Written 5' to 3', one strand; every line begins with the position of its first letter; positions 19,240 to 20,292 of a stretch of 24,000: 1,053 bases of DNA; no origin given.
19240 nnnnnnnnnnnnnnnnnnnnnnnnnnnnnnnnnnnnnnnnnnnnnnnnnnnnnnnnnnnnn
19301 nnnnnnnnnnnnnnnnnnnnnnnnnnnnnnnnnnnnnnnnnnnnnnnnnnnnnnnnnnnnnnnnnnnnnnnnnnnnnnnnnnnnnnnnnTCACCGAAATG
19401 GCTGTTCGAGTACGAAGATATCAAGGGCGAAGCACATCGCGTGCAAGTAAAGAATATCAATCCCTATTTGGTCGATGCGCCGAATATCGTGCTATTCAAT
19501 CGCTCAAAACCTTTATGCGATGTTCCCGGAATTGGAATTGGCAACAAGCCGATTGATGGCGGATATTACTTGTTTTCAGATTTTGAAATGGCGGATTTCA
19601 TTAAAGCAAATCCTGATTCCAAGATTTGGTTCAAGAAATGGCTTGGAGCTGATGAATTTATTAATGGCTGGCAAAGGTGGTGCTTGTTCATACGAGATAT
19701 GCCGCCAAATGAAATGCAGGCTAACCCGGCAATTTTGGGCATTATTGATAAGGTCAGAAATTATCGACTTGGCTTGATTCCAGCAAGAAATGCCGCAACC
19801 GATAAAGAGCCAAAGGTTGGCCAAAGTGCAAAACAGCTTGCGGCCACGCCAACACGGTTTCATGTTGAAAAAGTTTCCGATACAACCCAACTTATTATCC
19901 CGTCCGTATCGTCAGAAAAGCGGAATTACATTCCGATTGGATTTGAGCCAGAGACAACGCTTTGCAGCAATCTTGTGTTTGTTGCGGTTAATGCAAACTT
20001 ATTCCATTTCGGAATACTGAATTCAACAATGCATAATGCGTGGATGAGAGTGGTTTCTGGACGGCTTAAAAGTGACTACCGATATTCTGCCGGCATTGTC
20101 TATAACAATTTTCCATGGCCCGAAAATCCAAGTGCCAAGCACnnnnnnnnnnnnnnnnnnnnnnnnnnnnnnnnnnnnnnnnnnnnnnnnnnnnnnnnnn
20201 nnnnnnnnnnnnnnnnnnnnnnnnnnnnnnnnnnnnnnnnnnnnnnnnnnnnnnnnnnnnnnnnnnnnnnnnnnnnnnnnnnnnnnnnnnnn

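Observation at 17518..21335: Foreign-composition defence islet: MmeI-type RM enzyme plus a toxin-antitoxin-like pair wedged between two core operons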

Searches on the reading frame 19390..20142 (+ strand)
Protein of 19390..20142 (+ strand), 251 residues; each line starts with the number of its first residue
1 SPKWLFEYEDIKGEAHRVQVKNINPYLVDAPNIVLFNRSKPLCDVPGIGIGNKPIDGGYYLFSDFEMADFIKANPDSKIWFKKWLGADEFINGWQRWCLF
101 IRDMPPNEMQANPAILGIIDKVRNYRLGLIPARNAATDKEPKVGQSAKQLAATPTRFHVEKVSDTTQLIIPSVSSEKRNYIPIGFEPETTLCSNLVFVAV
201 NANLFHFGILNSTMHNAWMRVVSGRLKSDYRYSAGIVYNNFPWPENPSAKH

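Call 69: find_homologous_proteins(query=window:19390-20142:+, max_evalue=1e-10)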
Query window:19390-20142:+ (251 aa): 4955 proteins with E <= 1e-10 among 5176 candidates; the best 120 are listed.
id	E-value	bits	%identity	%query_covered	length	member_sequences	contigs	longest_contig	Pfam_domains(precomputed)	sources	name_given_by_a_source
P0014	7.5e-99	348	63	100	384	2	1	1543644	PF20466.4,PF20467.4,PF20473.5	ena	-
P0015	9.6e-93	328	59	100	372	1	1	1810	PF20466.4,PF20467.4,PF20473.5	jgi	jgi:hypothetical protein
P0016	8.0e-92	325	58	99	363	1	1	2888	PF20466.4,PF20467.4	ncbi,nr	ncbi:MAG: class I SAM-dependent DNA methyltransferase, partial [Proteobacteria bacterium]|nr:class I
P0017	1.6e-91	324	59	100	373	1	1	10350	PF20466.4,PF20467.4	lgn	-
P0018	8.8e-91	322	57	100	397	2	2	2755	PF20466.4,PF20467.4,PF20473.5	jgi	-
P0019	2.8e-90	320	57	100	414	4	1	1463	PF20466.4,PF20467.4,PF20473.5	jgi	jgi:hypothetical protein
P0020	3.7e-90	320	58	97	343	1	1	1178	PF20466.4,PF20467.4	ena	-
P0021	6.1e-90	319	59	99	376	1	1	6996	PF20466.4,PF20467.4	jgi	jgi:hypothetical protein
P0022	3.9e-89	316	59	97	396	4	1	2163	PF20466.4,PF20467.4,PF20473.5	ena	-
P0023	7.7e-89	315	57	98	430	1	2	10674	PF20466.4,PF20467.4,PF20473.5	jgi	jgi:hypothetical protein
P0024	8.4e-89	315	58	100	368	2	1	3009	PF20466.4,PF20467.4,PF20473.5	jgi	jgi:hypothetical protein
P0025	2.2e-88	314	58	97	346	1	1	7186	PF20466.4,PF20467.4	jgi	jgi:hypothetical protein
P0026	2.9e-88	313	57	97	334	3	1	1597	PF20466.4,PF20467.4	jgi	jgi:hypothetical protein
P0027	4.8e-88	313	57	98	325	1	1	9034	PF20466.4,PF20467.4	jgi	-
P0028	9.2e-88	312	56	99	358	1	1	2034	PF20466.4,PF20467.4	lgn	-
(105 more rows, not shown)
